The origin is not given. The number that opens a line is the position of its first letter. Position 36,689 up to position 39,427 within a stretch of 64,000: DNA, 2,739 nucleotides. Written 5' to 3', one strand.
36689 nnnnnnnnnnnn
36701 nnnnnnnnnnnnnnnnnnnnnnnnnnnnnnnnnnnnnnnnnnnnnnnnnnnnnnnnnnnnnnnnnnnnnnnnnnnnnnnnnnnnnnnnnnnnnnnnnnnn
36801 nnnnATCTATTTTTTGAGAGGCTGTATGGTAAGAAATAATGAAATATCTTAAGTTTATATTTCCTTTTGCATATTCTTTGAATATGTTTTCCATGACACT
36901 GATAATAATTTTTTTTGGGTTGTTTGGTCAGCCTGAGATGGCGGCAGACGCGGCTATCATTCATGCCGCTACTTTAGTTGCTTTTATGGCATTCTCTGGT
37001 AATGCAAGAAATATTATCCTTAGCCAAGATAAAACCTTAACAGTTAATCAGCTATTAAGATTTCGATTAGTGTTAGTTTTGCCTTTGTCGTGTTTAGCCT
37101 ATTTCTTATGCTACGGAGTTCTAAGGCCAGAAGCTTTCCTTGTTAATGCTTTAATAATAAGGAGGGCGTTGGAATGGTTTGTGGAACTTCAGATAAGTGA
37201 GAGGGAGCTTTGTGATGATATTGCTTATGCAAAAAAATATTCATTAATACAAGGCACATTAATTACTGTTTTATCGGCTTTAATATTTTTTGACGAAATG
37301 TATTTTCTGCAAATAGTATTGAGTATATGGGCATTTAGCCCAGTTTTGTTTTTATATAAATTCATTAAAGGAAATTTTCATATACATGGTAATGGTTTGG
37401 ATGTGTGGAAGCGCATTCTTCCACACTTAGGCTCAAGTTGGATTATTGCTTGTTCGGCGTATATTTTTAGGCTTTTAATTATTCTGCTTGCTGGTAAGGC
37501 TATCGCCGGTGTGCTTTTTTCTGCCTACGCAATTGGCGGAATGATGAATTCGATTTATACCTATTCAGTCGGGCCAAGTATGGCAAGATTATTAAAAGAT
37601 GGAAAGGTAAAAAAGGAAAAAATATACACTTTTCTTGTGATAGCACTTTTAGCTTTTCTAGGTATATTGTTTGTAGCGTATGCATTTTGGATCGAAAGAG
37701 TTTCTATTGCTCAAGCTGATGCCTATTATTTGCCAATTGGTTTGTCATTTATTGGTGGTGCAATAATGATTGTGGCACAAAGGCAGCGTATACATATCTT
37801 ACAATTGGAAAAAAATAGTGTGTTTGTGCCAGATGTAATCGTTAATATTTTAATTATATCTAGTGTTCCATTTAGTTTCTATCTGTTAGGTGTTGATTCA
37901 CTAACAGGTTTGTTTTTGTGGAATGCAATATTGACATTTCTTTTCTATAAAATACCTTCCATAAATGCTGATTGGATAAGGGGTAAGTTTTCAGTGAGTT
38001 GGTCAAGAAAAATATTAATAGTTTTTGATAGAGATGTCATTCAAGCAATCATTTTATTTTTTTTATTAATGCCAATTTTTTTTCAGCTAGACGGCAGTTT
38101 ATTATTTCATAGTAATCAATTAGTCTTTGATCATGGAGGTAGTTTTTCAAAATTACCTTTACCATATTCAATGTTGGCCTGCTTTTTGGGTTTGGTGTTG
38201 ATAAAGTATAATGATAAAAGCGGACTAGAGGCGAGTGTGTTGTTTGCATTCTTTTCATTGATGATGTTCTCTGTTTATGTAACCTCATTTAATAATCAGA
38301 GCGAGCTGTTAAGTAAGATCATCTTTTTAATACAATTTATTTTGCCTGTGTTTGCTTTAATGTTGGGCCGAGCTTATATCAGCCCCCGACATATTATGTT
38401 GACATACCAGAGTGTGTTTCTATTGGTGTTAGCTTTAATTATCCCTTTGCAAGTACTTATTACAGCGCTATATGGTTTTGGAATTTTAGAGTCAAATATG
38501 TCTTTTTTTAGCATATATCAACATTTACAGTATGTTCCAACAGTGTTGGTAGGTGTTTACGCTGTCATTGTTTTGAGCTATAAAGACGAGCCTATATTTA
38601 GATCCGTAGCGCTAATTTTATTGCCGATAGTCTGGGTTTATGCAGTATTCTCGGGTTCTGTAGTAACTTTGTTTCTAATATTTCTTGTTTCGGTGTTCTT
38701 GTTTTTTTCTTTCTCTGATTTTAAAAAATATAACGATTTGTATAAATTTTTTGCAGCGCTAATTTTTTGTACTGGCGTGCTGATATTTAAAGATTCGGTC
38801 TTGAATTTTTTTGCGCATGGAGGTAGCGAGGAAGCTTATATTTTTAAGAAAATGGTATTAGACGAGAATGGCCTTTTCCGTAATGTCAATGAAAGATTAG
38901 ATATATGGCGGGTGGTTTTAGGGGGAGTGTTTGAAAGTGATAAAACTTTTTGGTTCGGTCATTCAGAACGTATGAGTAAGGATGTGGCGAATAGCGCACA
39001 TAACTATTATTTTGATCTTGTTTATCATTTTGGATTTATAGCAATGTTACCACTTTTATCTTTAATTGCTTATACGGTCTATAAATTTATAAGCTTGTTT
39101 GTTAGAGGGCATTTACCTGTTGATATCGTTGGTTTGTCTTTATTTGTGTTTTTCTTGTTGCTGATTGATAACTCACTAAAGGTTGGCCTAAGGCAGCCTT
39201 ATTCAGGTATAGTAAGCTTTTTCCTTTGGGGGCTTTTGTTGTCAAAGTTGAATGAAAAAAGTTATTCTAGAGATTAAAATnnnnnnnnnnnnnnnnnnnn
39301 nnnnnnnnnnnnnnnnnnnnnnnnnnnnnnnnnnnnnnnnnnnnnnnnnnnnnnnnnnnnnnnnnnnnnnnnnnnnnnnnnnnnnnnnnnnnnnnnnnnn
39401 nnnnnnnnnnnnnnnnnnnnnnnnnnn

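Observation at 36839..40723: Two giant polytopic membrane proteins; the 812-aa one may fuse a Wzx-like half to a Wzy_C-type polymerase/ligase domain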

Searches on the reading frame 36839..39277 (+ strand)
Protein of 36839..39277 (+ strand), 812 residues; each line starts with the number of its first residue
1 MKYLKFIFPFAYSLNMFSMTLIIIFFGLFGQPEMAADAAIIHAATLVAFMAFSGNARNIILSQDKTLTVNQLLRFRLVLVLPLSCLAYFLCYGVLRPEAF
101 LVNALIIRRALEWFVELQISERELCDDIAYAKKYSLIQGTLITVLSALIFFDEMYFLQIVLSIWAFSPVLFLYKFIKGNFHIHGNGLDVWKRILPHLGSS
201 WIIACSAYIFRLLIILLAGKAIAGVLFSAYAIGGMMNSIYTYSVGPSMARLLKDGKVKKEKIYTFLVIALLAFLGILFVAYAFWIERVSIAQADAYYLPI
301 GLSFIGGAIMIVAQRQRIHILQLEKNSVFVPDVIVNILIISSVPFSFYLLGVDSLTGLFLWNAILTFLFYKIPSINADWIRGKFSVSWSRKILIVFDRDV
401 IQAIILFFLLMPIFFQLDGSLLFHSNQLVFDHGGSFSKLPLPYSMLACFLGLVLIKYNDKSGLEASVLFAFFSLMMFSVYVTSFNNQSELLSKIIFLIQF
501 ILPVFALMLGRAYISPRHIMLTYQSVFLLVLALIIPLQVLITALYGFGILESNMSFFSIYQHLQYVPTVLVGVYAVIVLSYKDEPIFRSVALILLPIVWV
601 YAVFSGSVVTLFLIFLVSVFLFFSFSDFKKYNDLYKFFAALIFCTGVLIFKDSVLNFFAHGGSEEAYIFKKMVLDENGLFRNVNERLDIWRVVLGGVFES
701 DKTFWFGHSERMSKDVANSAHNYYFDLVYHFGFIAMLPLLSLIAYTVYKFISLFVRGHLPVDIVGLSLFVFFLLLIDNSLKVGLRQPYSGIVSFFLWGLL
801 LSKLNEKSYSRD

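Call 4: search_protein_families(library=pfam, proteins=[window:36839-39277:+], max_evalue=1)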
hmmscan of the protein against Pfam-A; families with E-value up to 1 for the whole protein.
window:36839-39277:+ (812 aa): 1 family
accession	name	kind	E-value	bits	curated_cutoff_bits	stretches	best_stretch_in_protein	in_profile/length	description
PF23021.3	6TM_2nd_PGAP2IP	-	0.0023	18.2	27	1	228-283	92-146/181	PGAP2IP, second transmembrane domain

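Call 5: search_protein_families(library=ncbifam, proteins=[window:36839-39277:+], max_evalue=0.1)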
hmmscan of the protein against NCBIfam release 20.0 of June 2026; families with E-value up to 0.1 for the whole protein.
window:36839-39277:+ (812 aa): 1 family
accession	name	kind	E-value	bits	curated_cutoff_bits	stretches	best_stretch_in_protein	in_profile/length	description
NF008033.1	PRK10765.1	equivalog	0.063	12.7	223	0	452-516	100-164/240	oxygen-insensitive NADPH nitroreductase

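Call 6: search_solved_structures(query=window:36839-39277:+, max_evalue=10)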
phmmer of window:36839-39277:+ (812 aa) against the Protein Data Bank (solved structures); distinct sequences matched with E-value up to 10: 1.
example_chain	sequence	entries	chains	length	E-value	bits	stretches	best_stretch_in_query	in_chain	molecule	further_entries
1f5v_A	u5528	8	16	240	0.13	14.1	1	456-512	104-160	OXYGEN-INSENSITIVE NADPH NITROREDUCTASE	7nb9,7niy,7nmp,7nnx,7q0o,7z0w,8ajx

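Call 8: find_homologous_proteins(query=window:36839-39277:+, max_evalue=0.001)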
Query window:36839-39277:+ (812 aa): 57 proteins with E <= 0.001 among 8000 candidates.
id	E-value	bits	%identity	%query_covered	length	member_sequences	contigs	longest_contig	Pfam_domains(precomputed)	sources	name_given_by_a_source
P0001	0.0e+0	1748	100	100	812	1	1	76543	-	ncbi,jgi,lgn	ncbi:MAG: hypothetical protein ACI9IA_000047 [Enterobacterales bacterium]|jgi:hypothetical protein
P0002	0.0e+0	1115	64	99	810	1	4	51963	-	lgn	-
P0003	1.2e-194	667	48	75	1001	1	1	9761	PF08238.19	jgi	-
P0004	4.5e-187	642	43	99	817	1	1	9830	-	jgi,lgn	-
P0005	4.5e-182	626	45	75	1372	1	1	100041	PF00534.27,PF08238.19,PF20706.4,PF13692.13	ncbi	-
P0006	6.0e-181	622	41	99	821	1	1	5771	-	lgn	-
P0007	4.0e-180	619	42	95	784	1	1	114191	PF04932.21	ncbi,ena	-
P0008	3.1e-177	610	40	99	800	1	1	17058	-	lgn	-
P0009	1.2e-176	608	45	76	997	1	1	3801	PF08238.19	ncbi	-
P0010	9.1e-174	598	41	99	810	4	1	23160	-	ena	-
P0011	9.6e-170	585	41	99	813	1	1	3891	-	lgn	-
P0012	9.0e-169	582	41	99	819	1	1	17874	-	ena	-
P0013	3.8e-168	580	43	78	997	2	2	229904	PF08238.19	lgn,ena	-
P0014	1.2e-167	578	43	75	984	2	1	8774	PF08238.19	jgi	-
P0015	6.6e-165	569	40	99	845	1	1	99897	-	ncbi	-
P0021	3.6e-153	530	39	98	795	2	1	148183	-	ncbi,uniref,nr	ncbi:hypothetical protein MMIC_P0706 [Mariprofundus micogutta]|uniref:Uncharacterized protein n=2 Ta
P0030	9.7e-140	486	36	99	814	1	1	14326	PF04932.21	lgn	-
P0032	1.1e-133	466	36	99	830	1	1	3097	PF04932.21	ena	-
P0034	3.6e-128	448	36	99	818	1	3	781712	-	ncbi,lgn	-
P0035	3.5e-125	438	35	99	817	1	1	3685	PF04932.21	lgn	-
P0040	2.8e-119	418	35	98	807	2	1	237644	-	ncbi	-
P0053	5.1e-107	378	51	46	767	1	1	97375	PF00534.27,PF13579.13,PF13439.13,PF20706.4,PF13692.13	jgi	jgi:glycosyltransferase involved in cell wall biosynthesis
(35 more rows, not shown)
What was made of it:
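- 36839..39277 (+): A812: 812-aa, about 24-helix fusion protein (N-module + linker + C-module). 57 homologues, mostly about 800 aa (call 8).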

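Call 14: find_encoding_contigs(protein=P0021, flank=10000, max_places=2)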
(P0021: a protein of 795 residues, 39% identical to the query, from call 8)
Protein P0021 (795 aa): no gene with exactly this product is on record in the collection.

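Call 15: find_encoding_contigs(protein=P0053, flank=10000, max_places=2)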
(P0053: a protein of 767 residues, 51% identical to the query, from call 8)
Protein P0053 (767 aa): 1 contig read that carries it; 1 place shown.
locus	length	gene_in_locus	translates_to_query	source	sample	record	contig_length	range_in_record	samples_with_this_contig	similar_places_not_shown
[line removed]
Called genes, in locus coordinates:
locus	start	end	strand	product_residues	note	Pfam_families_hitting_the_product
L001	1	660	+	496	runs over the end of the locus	PF01575:MaoC_dehydratas, PF00106:adh_short, PF01370:Epimerase (weak), PF02719:Polysacc_synt_2 (weak), PF08659:KR (weak), PF13561:adh_short_C2, PF16363:GDP_Man_Dehyd (weak)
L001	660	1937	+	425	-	PF16254:DUF4910, PF09940:DUF2172, PF16221:HTH_47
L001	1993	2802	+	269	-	-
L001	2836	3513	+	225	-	PF02348:CTP_transf_3 (weak)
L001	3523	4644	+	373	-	PF00465:Fe-ADH (weak), PF13685:Fe-ADH_2, PF01761:DHQ_synthase, PF24621:DHQS_C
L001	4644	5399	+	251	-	PF00106:adh_short, PF23441:SDR, PF08659:KR, PF13561:adh_short_C2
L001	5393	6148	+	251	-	PF02348:CTP_transf_3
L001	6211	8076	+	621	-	-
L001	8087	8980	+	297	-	PF00535:Glycos_transf_2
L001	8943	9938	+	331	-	PF01073:3Beta_HSD, PF01370:Epimerase, PF04321:RmlD_sub_bind, PF05368:NmrA (weak), PF13460:NAD_binding_10, PF16363:GDP_Man_Dehyd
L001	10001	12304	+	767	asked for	PF13439:Glyco_transf_4, PF13579:Glyco_trans_4_4 (weak), PF20706:GT4-conflict, PF00534:Glycos_transf_1, PF13692:Glyco_trans_1_4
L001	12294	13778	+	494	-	-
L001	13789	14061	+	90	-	-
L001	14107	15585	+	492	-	PF00884:Sulfatase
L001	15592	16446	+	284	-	PF01370:Epimerase, PF04321:RmlD_sub_bind, PF16363:GDP_Man_Dehyd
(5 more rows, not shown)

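Call 16: find_encoding_contigs(protein=P0034, flank=10000, max_places=1)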
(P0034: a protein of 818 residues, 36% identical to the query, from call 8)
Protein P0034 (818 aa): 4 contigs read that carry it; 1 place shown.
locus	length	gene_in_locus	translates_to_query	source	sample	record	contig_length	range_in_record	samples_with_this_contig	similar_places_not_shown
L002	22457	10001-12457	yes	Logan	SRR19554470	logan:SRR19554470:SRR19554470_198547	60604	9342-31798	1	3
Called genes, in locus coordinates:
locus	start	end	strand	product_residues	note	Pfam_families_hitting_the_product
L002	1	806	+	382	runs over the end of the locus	-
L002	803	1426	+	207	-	PF00117:GATase, PF07685:GATase_3 (weak), PF01174:SNO (faint)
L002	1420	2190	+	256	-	PF00977:His_biosynth, PF01207:Dus (faint), PF01180:DHO_dh (faint), PF03060:NMO (weak)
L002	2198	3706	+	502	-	PF04101:Glyco_tran_28_C (weak), PF13302:Acetyltransf_3, PF13420:Acetyltransf_4 (weak)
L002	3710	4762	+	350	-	PF03102:NeuB, PF08666:SAF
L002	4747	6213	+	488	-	-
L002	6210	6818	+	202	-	PF00117:GATase, PF07685:GATase_3 (weak), PF01174:SNO (faint), PF07722:Peptidase_C26 (faint)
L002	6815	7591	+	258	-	PF00977:His_biosynth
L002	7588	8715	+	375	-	PF02540:NAD_synthase (weak), PF06508:QueC (faint)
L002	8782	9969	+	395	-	PF13439:Glyco_transf_4, PF00534:Glycos_transf_1, PF13692:Glyco_trans_1_4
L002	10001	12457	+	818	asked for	-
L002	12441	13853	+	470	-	-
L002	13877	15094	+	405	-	PF13439:Glyco_transf_4 (weak), PF13579:Glyco_trans_4_4, PF00534:Glycos_transf_1, PF13692:Glyco_trans_1_4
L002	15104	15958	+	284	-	PF01370:Epimerase, PF03435:Sacchrp_dh_NADP (weak), PF04321:RmlD_sub_bind, PF16363:GDP_Man_Dehyd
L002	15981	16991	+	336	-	PF01073:3Beta_HSD, PF01370:Epimerase, PF02719:Polysacc_synt_2, PF04321:RmlD_sub_bind, PF05368:NmrA, PF13460:NAD_binding_10, PF16363:GDP_Man_Dehyd, PF08485:Polysacc_syn_2C, +1 more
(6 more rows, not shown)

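Call 17: find_encoding_contigs(protein=P0005, flank=10000, max_places=1)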
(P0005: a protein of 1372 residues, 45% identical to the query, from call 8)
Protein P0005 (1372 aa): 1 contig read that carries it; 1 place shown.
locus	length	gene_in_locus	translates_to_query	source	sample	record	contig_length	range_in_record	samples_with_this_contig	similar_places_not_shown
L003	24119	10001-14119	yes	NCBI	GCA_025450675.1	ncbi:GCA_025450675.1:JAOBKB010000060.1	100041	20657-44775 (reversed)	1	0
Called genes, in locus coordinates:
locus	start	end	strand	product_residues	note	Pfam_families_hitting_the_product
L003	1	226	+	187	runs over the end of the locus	PF00132:Hexapep, PF14602:Hexapep_2 (weak)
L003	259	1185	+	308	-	PF13489:Methyltransf_23, PF08242:Methyltransf_12 (weak)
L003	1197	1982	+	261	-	-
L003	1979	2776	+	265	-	-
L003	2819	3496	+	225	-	PF02348:CTP_transf_3 (weak)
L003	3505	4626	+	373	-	PF13685:Fe-ADH_2, PF01761:DHQ_synthase, PF24621:DHQS_C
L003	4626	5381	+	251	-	PF00106:adh_short, PF23441:SDR, PF08659:KR, PF13561:adh_short_C2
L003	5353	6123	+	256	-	PF02348:CTP_transf_3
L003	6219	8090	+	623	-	-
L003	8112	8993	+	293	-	PF00535:Glycos_transf_2 (weak)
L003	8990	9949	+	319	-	PF01073:3Beta_HSD, PF01370:Epimerase, PF03435:Sacchrp_dh_NADP (weak), PF04321:RmlD_sub_bind, PF05368:NmrA (weak), PF07993:NAD_binding_4 (faint), PF13460:NAD_binding_10, PF16363:GDP_Man_Dehyd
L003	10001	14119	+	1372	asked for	PF20706:GT4-conflict, PF00534:Glycos_transf_1, PF13692:Glyco_trans_1_4, PF08238:Sel1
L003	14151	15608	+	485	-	-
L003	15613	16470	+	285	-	PF01370:Epimerase, PF04321:RmlD_sub_bind, PF16363:GDP_Man_Dehyd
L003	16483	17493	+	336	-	PF01073:3Beta_HSD, PF01370:Epimerase, PF02719:Polysacc_synt_2, PF04321:RmlD_sub_bind (weak), PF05368:NmrA, PF13460:NAD_binding_10, PF16363:GDP_Man_Dehyd, PF08485:Polysacc_syn_2C, +1 more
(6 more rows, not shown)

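Call 18: find_encoding_contigs(protein=P0040, flank=10000, max_places=1)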
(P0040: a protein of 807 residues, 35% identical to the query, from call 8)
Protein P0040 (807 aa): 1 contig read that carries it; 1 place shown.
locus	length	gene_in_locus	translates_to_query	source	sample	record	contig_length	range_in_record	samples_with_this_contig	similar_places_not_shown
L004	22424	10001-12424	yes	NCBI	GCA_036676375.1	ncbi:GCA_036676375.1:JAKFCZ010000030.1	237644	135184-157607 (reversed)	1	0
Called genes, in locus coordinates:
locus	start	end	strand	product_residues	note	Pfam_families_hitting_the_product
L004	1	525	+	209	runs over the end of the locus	PF17836:PglD_N, PF25084:LbH_EIF2B (weak), PF25087:GMPPB_C, PF00132:Hexapep, PF14602:Hexapep_2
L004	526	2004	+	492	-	PF00571:CBS (faint), PF01041:DegT_DnrJ_EryC1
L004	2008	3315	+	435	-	-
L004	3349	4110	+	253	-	PF00977:His_biosynth, PF05690:ThiG (faint), PF03060:NMO (faint), PF02581:TMP-TENI (faint), PF01180:DHO_dh (faint), PF01207:Dus (faint)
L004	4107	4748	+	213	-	PF00117:GATase, PF07685:GATase_3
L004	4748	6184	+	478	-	-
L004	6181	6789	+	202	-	PF00117:GATase, PF01174:SNO (weak), PF07722:Peptidase_C26 (weak)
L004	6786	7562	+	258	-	PF00977:His_biosynth, PF00478:IMPDH (faint), PF01180:DHO_dh (faint), PF03060:NMO (weak)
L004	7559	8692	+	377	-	PF02540:NAD_synthase (weak)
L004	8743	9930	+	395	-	PF13439:Glyco_transf_4, PF00534:Glycos_transf_1, PF13692:Glyco_trans_1_4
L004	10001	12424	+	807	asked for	-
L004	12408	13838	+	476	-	-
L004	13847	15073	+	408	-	PF13439:Glyco_transf_4, PF13579:Glyco_trans_4_4, PF00534:Glycos_transf_1, PF13692:Glyco_trans_1_4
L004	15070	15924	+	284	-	PF01370:Epimerase, PF04321:RmlD_sub_bind, PF16363:GDP_Man_Dehyd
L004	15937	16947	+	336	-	PF01073:3Beta_HSD, PF01370:Epimerase, PF02719:Polysacc_synt_2, PF05368:NmrA, PF07993:NAD_binding_4, PF13460:NAD_binding_10, PF16363:GDP_Man_Dehyd, PF08485:Polysacc_syn_2C, +3 more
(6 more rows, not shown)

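Call 23: search_solved_structures(query=A1, max_evalue=10, show_alignments=2)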
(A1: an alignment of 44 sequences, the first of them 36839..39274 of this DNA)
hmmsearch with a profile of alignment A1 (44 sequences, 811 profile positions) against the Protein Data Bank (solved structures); distinct sequences matched with E-value up to 10: 0.

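Call 25: search_protein_families(library=pfam, alignment_id=A1, max_evalue=0.1)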
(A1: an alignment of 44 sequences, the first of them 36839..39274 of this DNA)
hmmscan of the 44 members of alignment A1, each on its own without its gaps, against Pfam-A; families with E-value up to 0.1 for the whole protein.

A. member 1, window:36839-39274:+ (812 aa): 1 family
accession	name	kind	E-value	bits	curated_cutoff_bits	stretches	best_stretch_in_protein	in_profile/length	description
PF23021.3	6TM_2nd_PGAP2IP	-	0.0023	18.2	27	1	228-283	92-146/181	PGAP2IP, second transmembrane domain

B. families by the number of members that match (of 44 scanned): 4 families
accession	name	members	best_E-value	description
PF04932.20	Wzy_C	6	2.4e-08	O-Antigen ligase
PF23021.3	6TM_2nd_PGAP2IP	1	0.0023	PGAP2IP, second transmembrane domain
PF11086.13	DUF2878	1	0.012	Protein of unknown function (DUF2878)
PF06781.17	CrgA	1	0.065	Cell division protein CrgA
